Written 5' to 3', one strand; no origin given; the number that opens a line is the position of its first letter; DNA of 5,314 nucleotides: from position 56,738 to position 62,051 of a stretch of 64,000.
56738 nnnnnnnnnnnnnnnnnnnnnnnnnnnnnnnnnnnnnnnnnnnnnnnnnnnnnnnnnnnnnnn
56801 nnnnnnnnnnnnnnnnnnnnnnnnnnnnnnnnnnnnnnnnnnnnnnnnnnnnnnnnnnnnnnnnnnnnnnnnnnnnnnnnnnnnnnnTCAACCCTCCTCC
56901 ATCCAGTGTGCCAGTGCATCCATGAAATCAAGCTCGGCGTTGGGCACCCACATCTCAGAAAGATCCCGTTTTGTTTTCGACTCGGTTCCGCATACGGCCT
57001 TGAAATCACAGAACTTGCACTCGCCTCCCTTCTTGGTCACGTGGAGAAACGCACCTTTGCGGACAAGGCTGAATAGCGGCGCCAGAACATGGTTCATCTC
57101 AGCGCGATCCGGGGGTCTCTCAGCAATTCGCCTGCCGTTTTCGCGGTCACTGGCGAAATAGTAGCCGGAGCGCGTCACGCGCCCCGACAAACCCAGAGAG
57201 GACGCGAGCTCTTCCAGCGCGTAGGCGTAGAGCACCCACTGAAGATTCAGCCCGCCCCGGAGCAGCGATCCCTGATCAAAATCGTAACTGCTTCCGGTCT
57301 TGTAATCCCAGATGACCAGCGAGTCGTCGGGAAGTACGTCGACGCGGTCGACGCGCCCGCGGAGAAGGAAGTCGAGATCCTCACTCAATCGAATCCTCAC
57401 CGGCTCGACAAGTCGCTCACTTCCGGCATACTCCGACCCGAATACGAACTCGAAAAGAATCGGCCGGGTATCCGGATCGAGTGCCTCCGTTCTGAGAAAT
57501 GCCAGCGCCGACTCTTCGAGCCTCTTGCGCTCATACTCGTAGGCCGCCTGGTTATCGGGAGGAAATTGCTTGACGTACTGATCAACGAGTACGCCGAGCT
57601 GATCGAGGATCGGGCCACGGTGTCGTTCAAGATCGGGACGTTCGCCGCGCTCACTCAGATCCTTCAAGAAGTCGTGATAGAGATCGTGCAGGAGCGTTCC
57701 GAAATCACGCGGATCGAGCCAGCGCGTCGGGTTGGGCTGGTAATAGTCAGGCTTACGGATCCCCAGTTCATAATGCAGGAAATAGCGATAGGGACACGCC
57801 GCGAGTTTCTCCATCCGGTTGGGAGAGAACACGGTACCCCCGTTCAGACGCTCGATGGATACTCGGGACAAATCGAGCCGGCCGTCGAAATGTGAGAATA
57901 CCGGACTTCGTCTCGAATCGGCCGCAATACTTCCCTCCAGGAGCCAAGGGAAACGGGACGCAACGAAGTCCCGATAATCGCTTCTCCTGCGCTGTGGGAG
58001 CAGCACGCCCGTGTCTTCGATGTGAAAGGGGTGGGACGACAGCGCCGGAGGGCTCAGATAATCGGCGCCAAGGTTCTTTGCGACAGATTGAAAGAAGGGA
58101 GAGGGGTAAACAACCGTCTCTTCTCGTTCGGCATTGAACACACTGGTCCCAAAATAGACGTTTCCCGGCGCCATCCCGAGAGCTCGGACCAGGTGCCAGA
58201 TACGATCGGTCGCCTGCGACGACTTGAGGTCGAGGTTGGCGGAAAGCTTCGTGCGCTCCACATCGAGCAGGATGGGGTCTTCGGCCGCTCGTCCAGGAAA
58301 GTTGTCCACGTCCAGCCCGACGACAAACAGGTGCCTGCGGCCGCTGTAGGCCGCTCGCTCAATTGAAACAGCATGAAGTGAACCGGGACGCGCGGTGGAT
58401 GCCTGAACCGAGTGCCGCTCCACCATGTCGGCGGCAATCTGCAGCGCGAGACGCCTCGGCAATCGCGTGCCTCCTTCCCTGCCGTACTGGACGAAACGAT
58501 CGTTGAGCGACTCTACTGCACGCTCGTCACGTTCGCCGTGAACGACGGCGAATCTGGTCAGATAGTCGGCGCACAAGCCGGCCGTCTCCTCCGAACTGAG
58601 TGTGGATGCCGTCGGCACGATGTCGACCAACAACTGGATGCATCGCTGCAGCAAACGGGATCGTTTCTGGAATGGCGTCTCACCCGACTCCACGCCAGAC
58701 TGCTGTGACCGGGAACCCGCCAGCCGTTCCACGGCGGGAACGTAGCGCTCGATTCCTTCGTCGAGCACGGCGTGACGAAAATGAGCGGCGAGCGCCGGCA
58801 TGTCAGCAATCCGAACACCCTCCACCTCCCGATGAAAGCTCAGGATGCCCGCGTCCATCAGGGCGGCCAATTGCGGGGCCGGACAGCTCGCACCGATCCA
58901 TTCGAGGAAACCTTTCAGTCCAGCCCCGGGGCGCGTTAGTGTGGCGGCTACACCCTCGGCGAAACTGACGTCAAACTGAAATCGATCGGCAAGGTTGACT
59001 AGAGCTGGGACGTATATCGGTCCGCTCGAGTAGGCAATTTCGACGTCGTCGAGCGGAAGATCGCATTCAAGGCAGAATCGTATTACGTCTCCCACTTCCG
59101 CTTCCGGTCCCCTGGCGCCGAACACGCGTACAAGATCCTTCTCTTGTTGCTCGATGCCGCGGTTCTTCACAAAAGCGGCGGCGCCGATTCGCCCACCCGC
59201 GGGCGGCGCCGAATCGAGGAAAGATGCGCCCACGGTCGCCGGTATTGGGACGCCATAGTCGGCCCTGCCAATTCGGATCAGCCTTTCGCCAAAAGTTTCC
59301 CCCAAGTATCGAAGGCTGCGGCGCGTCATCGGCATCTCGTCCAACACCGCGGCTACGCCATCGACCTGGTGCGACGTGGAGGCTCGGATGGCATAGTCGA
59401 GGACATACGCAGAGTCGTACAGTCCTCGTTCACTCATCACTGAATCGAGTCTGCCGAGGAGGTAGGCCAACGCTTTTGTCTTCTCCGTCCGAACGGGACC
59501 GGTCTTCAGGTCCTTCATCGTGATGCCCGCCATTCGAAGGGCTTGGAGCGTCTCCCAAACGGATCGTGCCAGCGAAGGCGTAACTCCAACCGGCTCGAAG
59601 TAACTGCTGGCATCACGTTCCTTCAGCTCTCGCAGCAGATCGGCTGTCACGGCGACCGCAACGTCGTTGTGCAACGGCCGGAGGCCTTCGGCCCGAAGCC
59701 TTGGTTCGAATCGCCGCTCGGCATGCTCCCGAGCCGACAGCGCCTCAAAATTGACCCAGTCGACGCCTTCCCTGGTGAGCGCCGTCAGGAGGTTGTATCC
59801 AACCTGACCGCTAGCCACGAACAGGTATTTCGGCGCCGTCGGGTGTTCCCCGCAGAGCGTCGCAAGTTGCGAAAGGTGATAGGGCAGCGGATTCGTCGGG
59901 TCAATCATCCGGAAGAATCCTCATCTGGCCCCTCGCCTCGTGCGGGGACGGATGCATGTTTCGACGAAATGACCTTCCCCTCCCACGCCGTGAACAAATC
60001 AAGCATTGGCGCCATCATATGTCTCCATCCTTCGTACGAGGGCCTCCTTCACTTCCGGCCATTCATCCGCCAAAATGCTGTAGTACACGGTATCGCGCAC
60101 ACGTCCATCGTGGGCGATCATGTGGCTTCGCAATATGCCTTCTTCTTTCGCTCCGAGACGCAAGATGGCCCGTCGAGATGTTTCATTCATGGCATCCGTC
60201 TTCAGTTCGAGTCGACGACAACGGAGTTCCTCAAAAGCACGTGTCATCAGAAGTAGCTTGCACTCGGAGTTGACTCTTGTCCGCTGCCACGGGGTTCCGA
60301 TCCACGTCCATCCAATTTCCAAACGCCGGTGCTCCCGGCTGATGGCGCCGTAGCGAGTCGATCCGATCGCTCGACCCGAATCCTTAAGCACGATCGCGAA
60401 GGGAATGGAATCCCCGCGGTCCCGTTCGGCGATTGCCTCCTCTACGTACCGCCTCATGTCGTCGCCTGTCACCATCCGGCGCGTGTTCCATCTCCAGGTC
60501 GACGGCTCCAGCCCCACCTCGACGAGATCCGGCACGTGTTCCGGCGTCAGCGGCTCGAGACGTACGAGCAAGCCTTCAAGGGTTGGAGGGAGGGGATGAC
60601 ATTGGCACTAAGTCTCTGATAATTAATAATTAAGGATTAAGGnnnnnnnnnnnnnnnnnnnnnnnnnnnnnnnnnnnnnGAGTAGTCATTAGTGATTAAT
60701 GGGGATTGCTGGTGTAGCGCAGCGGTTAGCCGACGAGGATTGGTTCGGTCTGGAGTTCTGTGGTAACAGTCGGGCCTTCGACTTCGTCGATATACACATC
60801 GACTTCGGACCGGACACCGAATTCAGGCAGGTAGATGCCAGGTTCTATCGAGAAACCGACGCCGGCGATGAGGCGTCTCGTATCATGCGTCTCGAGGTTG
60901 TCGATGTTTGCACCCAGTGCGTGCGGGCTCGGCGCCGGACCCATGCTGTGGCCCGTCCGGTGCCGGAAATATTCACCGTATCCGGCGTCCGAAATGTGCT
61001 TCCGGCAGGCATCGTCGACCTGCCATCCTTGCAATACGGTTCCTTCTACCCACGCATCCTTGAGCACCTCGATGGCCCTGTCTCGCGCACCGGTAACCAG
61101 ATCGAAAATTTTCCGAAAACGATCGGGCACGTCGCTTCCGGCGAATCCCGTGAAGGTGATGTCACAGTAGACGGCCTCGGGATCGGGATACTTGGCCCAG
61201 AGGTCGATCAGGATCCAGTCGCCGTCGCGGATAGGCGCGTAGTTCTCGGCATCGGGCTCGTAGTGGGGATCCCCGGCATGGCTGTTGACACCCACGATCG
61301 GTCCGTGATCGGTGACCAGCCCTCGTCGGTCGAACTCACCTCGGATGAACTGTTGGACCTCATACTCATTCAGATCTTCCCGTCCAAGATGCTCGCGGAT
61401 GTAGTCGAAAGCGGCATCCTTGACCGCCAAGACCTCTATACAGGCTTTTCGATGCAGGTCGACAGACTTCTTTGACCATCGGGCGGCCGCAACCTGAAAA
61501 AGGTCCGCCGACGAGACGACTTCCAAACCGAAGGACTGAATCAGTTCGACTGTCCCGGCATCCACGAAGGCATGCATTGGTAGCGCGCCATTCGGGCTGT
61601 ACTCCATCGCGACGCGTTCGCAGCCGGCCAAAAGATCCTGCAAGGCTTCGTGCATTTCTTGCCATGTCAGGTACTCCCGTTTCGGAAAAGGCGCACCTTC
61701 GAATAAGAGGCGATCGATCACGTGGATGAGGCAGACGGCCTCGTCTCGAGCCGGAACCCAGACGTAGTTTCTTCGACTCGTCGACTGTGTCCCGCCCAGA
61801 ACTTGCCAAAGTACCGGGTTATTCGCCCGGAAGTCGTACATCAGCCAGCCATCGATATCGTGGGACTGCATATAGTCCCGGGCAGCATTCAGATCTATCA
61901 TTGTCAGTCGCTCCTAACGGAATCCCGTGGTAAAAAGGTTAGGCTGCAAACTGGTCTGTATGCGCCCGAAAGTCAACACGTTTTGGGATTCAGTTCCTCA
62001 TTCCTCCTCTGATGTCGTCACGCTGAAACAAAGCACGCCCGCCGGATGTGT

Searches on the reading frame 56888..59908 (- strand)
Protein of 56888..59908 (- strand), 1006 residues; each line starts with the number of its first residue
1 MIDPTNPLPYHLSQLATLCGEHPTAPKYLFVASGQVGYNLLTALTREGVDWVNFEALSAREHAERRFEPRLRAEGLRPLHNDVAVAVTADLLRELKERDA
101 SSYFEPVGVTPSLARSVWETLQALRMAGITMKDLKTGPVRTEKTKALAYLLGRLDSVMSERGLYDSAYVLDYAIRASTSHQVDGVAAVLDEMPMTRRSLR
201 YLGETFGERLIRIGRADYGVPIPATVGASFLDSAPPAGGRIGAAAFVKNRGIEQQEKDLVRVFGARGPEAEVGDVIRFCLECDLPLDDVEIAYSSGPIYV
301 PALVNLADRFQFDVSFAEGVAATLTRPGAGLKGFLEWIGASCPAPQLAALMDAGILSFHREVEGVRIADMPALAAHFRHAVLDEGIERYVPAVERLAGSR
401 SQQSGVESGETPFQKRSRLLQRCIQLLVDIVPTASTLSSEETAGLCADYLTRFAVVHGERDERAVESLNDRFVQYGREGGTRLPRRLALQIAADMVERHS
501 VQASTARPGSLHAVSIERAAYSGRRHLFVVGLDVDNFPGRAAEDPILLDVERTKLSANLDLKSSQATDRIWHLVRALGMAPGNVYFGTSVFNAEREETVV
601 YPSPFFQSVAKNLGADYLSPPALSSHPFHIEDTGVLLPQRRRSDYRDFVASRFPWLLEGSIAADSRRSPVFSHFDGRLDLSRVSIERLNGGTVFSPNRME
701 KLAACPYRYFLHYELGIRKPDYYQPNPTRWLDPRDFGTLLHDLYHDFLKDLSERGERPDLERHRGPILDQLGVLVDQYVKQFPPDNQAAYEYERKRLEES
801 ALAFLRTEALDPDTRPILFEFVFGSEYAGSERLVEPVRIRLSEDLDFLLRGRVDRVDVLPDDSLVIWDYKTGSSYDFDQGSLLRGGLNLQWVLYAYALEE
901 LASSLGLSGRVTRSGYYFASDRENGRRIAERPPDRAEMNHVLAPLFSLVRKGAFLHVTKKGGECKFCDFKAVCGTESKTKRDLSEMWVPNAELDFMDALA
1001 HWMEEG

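Call 12: search_protein_families(library=pfam, proteins=[window:56888-59908:-], max_evalue=0.0001)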
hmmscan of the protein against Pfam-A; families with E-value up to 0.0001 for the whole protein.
window:56888-59908:- (1006 aa): 1 family
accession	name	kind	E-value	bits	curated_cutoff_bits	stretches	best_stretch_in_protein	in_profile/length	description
PF12705.13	PDDEXK_1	-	3.1e-35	122.7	22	1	694-973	2-246/247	PD-(D/E)XK nuclease superfamily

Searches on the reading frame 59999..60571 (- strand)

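Call 12: search_protein_families(library=pfam, proteins=[window:59999-60571:-], max_evalue=0.0001)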
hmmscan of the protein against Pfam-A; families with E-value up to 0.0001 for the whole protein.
window:59999-60571:- (190 aa): 2 families
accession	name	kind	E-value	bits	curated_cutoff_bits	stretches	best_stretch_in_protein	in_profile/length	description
PF13302.13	Acetyltransf_3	-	8.1e-21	75.6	25.4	1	4-142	3-138/138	Acetyltransferase (GNAT) domain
PF00583.31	Acetyltransf_1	-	2e-05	25.3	20.7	1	45-140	23-115/116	Acetyltransferase (GNAT) family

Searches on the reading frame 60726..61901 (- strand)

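Call 12: search_protein_families(library=pfam, proteins=[window:60726-61901:-], max_evalue=0.0001)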
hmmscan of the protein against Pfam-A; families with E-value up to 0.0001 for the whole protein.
window:60726-61901:- (391 aa): 1 family
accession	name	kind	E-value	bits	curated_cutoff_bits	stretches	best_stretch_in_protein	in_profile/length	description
PF00557.29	Peptidase_M24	-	9.4e-36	124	23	1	150-373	3-208/208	Metallopeptidase family M24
